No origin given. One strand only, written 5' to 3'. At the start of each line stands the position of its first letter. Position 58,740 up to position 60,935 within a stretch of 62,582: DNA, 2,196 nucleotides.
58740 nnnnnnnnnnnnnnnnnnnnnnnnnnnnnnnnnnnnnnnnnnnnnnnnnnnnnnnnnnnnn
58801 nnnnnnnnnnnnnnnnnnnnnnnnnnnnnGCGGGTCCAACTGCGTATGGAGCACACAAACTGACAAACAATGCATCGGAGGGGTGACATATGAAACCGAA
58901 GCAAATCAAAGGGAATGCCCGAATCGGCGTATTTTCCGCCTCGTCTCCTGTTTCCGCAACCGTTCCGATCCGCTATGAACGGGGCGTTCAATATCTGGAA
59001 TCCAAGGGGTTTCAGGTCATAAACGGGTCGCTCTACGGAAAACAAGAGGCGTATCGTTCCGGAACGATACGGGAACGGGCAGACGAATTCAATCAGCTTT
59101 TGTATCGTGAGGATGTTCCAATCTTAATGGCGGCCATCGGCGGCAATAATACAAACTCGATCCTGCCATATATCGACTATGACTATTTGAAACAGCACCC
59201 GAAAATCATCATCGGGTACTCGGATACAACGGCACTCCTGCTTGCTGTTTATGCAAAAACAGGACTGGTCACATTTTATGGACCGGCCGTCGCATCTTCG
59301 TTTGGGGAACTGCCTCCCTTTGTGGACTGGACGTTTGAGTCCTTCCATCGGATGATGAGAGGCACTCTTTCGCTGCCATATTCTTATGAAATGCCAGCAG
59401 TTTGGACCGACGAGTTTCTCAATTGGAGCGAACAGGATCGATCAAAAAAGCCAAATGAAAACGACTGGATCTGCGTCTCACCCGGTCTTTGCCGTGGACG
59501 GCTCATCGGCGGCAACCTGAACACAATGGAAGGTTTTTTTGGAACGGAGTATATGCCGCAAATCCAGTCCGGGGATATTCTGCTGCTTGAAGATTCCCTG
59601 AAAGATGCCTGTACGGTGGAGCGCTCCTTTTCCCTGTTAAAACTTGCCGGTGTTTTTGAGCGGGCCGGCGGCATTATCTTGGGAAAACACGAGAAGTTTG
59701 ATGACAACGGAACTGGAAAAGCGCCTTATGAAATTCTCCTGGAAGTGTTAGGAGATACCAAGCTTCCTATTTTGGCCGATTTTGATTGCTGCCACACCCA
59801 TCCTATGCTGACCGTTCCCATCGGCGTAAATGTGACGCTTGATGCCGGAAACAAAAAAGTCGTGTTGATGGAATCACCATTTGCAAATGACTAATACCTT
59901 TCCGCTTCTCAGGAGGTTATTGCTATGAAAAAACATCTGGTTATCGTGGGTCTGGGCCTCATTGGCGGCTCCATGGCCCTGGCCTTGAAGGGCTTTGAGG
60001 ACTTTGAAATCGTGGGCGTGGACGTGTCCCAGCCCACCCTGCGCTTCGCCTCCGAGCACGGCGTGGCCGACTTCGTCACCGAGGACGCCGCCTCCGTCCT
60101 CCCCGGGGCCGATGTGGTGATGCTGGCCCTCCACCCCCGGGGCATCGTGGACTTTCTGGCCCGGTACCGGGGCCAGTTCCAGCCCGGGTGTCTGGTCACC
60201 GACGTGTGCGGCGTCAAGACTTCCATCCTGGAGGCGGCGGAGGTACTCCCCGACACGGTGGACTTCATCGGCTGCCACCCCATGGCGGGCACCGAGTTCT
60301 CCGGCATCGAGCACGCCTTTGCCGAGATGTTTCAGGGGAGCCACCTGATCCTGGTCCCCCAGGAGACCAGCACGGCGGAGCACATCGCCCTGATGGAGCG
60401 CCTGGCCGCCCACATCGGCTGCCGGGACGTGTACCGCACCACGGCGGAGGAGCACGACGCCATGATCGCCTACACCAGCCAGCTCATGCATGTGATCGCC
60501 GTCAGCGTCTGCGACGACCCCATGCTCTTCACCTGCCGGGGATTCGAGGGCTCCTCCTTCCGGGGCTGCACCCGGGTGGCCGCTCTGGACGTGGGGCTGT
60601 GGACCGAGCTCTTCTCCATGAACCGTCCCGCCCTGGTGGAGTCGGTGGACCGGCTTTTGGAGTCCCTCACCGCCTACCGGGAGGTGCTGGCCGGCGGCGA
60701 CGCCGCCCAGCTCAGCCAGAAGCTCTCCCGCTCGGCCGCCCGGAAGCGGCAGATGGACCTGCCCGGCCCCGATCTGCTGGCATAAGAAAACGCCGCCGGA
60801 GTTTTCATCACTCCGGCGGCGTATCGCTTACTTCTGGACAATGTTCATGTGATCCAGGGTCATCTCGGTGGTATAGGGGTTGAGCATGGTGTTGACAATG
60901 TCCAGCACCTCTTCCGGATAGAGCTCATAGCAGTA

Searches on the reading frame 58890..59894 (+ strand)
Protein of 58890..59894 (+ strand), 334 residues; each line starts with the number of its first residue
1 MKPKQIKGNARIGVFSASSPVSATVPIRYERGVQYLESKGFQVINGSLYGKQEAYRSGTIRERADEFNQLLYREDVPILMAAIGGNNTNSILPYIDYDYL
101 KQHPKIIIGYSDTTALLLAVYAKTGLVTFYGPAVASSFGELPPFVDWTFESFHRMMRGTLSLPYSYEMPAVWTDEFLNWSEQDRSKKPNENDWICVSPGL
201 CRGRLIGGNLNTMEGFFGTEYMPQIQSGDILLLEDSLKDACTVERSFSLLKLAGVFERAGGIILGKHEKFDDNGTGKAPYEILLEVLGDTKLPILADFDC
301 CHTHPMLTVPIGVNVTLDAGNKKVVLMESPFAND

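Call 8: search_protein_families(library=pfam, proteins=[window:58890-59894:+])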
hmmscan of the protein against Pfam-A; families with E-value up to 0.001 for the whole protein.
window:58890-59894:+ (334 aa): 2 families
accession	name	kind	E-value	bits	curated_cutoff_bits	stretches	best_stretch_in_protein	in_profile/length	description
PF02016.21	Peptidase_S66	-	1.9e-34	118.8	25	1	12-131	1-121/121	LD-carboxypeptidase N-terminal domain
PF17676.7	Peptidase_S66C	-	1.2e-29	103.8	23.7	1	202-317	1-120/120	LD-carboxypeptidase C-terminal domain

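Call 9: search_protein_families(library=ncbifam, proteins=[window:58890-59894:+])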
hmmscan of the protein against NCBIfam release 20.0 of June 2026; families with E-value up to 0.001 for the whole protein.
window:58890-59894:+ (334 aa): 1 family
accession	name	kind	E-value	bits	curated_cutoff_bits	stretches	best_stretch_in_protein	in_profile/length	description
NF008424.0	PRK11253.1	equivalog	6.1e-36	124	378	1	28-327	21-299/308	muramoyltetrapeptide carboxypeptidase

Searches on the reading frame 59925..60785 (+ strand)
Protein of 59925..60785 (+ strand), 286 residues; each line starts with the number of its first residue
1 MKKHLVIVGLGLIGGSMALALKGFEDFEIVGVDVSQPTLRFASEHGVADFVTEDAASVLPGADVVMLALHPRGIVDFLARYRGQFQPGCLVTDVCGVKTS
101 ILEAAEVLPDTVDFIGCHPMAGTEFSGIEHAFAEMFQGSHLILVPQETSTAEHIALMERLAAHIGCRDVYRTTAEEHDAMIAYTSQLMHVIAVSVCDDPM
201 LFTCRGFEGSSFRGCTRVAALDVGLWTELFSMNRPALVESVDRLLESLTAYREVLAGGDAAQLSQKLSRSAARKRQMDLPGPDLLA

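Call 8: search_protein_families(library=pfam, proteins=[window:59925-60785:+])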
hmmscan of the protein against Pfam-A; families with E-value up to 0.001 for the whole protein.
window:59925-60785:+ (286 aa): 2 families
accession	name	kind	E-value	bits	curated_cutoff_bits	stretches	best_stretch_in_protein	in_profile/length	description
PF02153.23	PDH_N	-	2.1e-26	92.7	26.5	1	18-167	2-151/154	Prephenate dehydrogenase, nucleotide-binding domain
PF20463.3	PDH_C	-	1.9e-11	44.6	22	1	174-267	2-100/102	Prephenate dehydrogenase, dimerization domain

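Call 9: search_protein_families(library=ncbifam, proteins=[window:59925-60785:+])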
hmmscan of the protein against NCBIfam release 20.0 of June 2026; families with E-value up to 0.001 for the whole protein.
window:59925-60785:+ (286 aa): 18 families
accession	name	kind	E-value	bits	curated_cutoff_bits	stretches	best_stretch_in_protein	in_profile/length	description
NF011381.1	PRK14806.1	equivalog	1.2e-48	165.9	902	1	3-274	4-282/733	bifunctional prephenate dehydrogenase/3-phosphoshikimate 1-carboxyvinyltransferase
NF005694.0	PRK07502.1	equivalog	1.2e-46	159.4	409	1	4-276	8-287/310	prephenate/arogenate dehydrogenase family protein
NF005107.0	PRK06545.1-5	equivalog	1.8e-45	155.5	414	1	1-273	1-280/367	prephenate dehydrogenase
NF006307.0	PRK08507.1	equivalog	2e-42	145.3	295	1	5-270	3-268/275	prephenate dehydrogenase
NF005650.0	PRK07417.1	equivalog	1.7e-41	142.4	290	1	5-275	4-276/281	prephenate/arogenate dehydrogenase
NF005105.0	PRK06545.1-3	equivalog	1.3e-39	136.1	524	1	1-279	1-287/367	prephenate dehydrogenase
NF005111.0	PRK06545.2-3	equivalog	1.3e-34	119.8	344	1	3-272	14-286/371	prephenate dehydrogenase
NF005108.0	PRK06545.1-6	equivalog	3.2e-33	115.1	327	1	3-259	11-268/321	prephenate dehydrogenase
NF005104.0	PRK06545.1-1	equivalog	5.9e-29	101.3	713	1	1-267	1-273/366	prephenate dehydrogenase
NF005112.0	PRK06545.2-4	subfamily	3.3e-28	98.8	294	1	4-257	4-252/356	prephenate dehydrogenase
NF005106.0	PRK06545.1-4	equivalog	2.3e-26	93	569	1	3-268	2-274/363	prephenate dehydrogenase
NF005109.0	PRK06545.2-1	equivalog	6.2e-22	78.2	397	1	6-253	5-251/361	prephenate dehydrogenase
NF005110.0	PRK06545.2-2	equivalog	1.7e-14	53.8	385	1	5-234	73-302/423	prephenate dehydrogenase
NF006409.0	PRK08655.1-3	equivalog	1.2e-12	48.1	310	1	9-272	8-265/290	prephenate dehydrogenase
NF005113.0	PRK06545.2-5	equivalog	3e-11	42.9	497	1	6-191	4-181/378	prephenate dehydrogenase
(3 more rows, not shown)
